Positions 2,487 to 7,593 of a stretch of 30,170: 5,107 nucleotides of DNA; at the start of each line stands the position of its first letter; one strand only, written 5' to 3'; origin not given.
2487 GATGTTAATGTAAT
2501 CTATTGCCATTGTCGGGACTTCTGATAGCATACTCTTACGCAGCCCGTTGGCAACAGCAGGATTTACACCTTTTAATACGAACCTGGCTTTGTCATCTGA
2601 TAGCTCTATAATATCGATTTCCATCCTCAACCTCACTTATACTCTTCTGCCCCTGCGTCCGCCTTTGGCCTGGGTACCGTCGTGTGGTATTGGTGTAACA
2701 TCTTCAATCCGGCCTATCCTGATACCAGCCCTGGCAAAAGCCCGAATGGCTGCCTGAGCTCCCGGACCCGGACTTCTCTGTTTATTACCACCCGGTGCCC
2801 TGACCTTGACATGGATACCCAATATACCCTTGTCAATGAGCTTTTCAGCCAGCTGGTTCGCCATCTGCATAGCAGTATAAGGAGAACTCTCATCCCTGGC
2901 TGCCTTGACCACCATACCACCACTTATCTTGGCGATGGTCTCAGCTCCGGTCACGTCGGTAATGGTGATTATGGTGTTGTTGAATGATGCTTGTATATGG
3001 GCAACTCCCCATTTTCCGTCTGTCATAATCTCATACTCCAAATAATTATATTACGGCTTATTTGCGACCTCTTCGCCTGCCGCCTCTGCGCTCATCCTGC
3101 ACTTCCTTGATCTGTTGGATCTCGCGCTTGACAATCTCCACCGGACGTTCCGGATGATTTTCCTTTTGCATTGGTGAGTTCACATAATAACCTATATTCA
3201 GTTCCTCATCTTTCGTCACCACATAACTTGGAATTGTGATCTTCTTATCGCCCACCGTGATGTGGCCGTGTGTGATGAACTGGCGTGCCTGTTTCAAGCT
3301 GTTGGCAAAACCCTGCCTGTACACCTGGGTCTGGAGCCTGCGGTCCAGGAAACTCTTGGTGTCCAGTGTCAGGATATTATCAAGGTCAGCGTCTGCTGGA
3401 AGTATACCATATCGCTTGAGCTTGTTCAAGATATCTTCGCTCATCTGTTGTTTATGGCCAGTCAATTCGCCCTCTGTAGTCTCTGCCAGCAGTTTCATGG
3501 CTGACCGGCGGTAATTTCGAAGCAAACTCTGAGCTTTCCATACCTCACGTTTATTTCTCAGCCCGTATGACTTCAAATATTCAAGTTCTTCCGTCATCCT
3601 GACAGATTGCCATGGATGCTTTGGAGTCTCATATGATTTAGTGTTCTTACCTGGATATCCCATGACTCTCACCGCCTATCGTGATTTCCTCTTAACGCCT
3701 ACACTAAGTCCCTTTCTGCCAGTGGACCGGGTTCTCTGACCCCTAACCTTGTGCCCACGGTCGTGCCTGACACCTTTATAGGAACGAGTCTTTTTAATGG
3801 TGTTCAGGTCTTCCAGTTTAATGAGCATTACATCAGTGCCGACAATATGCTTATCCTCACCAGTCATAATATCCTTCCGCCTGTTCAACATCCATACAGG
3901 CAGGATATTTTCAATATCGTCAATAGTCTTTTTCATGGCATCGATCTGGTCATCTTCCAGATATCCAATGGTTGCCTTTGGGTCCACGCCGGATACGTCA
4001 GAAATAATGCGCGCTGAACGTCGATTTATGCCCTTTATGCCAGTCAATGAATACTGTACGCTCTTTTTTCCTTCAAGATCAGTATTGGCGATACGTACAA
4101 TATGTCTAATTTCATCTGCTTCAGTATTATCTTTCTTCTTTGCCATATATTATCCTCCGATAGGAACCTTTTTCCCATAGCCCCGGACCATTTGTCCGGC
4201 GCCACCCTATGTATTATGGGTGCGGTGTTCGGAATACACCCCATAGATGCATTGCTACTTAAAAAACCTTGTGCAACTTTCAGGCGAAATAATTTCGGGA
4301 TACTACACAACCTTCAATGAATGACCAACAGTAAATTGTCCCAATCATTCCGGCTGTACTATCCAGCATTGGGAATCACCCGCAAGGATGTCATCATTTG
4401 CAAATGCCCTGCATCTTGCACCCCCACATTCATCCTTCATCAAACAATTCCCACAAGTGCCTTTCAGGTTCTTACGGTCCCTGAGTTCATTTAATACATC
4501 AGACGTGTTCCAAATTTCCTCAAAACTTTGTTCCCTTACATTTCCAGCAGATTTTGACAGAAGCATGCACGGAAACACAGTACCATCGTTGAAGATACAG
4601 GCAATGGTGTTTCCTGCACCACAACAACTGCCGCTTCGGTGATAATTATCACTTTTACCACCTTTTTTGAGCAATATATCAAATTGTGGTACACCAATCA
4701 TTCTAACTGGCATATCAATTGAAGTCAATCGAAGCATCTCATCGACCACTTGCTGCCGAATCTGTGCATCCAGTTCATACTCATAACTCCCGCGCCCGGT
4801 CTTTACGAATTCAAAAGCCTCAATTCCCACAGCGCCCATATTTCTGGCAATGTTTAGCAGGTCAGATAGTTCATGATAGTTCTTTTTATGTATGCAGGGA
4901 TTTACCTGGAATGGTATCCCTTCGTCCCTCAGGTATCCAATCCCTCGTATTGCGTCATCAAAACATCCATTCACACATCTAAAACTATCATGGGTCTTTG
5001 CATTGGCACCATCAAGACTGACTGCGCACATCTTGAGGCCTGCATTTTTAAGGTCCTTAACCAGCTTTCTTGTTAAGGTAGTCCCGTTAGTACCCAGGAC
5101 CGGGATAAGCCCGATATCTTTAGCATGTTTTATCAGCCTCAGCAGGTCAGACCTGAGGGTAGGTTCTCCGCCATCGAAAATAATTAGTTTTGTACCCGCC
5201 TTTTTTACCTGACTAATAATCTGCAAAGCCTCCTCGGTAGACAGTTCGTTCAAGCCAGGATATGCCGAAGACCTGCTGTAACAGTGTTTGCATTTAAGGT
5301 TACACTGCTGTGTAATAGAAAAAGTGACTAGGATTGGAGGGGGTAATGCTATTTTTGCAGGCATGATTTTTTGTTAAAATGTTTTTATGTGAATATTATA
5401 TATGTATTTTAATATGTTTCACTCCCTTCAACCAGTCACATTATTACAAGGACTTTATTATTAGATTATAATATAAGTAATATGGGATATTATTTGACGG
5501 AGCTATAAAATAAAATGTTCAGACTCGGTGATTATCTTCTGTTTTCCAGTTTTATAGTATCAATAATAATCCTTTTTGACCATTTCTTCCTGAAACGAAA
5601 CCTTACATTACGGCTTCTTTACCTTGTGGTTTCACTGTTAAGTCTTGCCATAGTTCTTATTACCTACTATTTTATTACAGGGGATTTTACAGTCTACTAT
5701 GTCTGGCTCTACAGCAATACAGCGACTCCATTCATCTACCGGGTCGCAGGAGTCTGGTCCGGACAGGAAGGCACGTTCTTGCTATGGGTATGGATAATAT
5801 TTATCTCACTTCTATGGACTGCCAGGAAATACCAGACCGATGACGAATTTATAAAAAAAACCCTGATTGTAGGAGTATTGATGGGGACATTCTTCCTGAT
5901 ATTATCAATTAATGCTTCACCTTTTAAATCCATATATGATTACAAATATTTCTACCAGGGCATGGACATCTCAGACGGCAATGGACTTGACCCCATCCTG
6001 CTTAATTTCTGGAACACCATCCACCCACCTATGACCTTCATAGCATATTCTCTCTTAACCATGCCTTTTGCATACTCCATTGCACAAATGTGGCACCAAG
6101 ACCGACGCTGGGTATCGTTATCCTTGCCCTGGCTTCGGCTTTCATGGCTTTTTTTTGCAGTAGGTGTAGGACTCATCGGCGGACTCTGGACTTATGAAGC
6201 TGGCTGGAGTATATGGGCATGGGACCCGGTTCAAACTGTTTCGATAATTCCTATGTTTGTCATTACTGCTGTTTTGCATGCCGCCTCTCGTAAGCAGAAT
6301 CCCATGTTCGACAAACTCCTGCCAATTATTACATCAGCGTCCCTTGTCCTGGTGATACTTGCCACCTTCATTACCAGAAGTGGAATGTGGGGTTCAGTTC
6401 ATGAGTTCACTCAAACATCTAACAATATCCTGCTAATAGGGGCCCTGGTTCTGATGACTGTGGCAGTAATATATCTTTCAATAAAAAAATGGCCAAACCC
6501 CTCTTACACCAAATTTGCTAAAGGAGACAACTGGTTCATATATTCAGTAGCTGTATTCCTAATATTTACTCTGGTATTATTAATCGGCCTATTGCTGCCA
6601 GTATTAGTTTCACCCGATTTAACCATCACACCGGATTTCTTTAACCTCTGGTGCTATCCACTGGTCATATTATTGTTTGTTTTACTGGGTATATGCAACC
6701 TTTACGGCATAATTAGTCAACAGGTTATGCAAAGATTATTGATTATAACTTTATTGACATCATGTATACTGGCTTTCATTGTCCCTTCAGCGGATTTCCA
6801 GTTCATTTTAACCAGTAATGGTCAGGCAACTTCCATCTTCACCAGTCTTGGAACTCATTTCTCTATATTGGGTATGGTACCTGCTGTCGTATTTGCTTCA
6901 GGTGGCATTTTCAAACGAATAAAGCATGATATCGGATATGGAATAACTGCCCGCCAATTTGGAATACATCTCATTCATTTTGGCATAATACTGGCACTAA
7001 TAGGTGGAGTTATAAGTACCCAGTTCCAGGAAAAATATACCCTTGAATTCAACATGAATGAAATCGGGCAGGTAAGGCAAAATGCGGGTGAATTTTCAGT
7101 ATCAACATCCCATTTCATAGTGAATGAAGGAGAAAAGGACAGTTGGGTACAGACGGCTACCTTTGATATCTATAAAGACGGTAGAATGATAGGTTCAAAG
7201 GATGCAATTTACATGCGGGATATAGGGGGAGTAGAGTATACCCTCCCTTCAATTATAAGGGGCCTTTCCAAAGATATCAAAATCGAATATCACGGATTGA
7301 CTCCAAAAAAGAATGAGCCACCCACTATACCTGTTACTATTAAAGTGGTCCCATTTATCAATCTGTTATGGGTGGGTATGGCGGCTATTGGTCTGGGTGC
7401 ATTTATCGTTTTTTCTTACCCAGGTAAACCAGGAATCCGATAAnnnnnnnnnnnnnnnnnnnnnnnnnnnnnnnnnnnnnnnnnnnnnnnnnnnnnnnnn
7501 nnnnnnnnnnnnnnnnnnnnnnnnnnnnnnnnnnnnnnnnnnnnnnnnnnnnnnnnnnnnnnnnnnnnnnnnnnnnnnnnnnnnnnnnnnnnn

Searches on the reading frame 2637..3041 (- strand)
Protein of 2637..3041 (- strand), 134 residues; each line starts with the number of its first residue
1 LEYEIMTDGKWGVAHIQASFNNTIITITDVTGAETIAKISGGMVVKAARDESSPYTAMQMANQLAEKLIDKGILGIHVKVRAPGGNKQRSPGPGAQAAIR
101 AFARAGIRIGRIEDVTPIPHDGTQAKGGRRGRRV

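Call 35: search_protein_families(library=pfam, proteins=[window:2637-3041:-], max_evalue=0.0001)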
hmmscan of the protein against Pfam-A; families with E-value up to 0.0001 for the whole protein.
window:2637-3041:- (134 aa): 1 family
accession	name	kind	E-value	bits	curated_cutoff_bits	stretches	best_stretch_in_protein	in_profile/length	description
PF00411.24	Ribosomal_S11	-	2.1e-46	157.3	25.1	1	12-130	1-110/110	Ribosomal protein S11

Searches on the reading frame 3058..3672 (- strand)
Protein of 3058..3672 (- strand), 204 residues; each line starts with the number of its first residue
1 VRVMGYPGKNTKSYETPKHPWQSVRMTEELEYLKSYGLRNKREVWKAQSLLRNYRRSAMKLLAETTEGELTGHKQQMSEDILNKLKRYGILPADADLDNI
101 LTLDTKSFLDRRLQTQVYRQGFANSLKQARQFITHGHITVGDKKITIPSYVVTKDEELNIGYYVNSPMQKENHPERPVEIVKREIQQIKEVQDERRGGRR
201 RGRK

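Call 34: search_protein_families(library=pfam, proteins=[window:3058-3672:-], max_evalue=0.0001)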
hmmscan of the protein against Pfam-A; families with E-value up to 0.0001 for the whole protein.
window:3058-3672:- (204 aa): 2 families
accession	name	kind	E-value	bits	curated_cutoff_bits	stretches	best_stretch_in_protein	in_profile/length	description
PF01479.30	S4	-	6.9e-15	54.9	22.8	1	111-157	1-47/48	S4 domain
PF22421.1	SYY_C-terminal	-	5.6e-05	23.4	27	0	116-163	24-71/83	Tyrosine--tRNA ligase SYY-like C-terminal domain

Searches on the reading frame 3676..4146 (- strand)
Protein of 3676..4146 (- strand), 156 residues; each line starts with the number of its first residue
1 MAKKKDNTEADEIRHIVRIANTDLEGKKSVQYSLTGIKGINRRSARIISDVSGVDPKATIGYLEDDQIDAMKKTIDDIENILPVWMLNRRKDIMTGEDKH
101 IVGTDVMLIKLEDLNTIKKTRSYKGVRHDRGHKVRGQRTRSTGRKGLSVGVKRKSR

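Call 35: search_protein_families(library=pfam, proteins=[window:3676-4146:-], max_evalue=0.0001)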
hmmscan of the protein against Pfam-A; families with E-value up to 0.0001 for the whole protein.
window:3676-4146:- (156 aa): 1 family
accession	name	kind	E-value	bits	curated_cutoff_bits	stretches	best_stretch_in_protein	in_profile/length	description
PF00416.27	Ribosomal_S13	-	5.3e-34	117.8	31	1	18-145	1-128/128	Ribosomal protein S13/S18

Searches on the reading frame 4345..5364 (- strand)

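Call 34: search_protein_families(library=pfam, proteins=[window:4345-5364:-], max_evalue=0.0001)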
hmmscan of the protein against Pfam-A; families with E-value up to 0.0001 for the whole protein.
window:4345-5364:- (339 aa): 3 families
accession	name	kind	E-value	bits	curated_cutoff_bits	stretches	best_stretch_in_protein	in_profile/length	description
PF04055.27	Radical_SAM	-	5.4e-27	95.4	29.5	1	16-171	2-164/166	Radical SAM superfamily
PF13186.11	SPASM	-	7.7e-11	42.6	21.5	1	248-307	1-66/67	Iron-sulfur cluster-binding domain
PF13353.11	Fer4_12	-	2.9e-09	37.8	22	1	18-121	12-117/137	4Fe-4S single cluster domain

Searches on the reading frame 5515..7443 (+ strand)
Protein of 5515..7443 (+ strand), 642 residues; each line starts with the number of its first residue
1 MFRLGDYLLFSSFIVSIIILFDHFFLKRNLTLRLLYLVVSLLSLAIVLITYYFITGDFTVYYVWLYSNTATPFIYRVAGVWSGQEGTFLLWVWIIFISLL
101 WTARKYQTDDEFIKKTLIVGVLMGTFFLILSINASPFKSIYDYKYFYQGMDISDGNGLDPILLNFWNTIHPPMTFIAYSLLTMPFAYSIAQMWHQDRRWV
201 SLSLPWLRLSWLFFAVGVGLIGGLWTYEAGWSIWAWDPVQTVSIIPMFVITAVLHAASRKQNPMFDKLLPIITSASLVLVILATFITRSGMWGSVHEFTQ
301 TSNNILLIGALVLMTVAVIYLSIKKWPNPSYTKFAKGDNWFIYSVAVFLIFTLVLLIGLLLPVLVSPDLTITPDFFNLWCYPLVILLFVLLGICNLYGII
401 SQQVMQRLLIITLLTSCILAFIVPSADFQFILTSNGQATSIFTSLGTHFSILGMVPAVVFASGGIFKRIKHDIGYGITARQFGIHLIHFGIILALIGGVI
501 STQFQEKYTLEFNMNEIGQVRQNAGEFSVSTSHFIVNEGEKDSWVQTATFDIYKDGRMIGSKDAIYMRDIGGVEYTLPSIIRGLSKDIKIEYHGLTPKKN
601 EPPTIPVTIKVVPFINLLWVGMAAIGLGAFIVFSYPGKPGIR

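Call 34: search_protein_families(library=pfam, proteins=[window:5515-7443:+], max_evalue=0.0001)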
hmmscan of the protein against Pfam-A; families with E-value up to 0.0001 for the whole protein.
window:5515-7443:+ (642 aa): 2 families
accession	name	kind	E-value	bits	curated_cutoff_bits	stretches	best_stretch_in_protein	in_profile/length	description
PF01578.25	Cytochrom_C_asm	-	7e-19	68.8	29.9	1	81-289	1-206/212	Cytochrome C assembly protein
PF16327.10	CcmF_C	-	2.1e-13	50.6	28.7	1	347-632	43-319/323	Cytochrome c-type biogenesis protein CcmF C-terminal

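Call 40: find_homologous_proteins(query=window:5515-7443:+, max_evalue=1e-30)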
Query window:5515-7443:+ (642 aa): 68 proteins with E <= 1e-30 among 8000 candidates.
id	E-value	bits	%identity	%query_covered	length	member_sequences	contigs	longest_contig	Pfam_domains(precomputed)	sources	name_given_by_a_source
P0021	0.0e+0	1435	100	100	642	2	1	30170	PF16327.11,PF01578.26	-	-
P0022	0.0e+0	1124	77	100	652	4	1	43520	PF16327.11,PF01578.26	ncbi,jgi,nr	ncbi:MAG: cytochrome c biogenesis protein CcsA [ANME-2 cluster archaeon]|nr:cytochrome c biogenesis 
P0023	0.0e+0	1078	75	97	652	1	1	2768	PF16327.11,PF01578.26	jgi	jgi:cytochrome c-type biogenesis protein CcmF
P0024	1.5e-256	871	59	100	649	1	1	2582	PF01578.26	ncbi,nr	ncbi:MAG: hypothetical protein E4G94_06845 [ANME-2 cluster archaeon]|nr:MAG: hypothetical protein E4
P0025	6.2e-206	704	49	100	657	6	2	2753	PF16327.11,PF01578.26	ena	-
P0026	1.1e-204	700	49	100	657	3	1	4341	PF16327.11,PF01578.26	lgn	-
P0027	7.1e-193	661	47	100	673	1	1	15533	PF16327.11,PF01578.26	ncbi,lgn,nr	ncbi:MAG: cytochrome c biogenesis protein CcsA [Methanosarcinaceae archaeon]|nr:cytochrome c biogene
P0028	1.2e-191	657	48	100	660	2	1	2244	PF16327.11,PF01578.26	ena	-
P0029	1.9e-183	630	45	100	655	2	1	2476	PF16327.11,PF01578.26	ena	-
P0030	1.0e-117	413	37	98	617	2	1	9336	PF01578.26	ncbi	-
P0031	4.5e-53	199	32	72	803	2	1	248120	PF16327.11,PF01578.26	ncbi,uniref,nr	ncbi:cytochrome c biogenesis protein CcsA [Halorussus ruber]|uniref:cytochrome c biogenesis protein 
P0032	2.0e-51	194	29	76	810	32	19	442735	PF01578.26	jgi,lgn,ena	-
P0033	2.4e-49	187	32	72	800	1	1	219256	PF16327.11,PF01578.26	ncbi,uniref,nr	ncbi:cytochrome c biogenesis protein CcsA [Halorussus halophilus]|uniref:cytochrome c biogenesis pro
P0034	9.7e-47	178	28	93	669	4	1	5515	PF16327.11,PF01578.26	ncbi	-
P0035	1.3e-44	171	26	95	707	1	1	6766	PF16327.11,PF01578.26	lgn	-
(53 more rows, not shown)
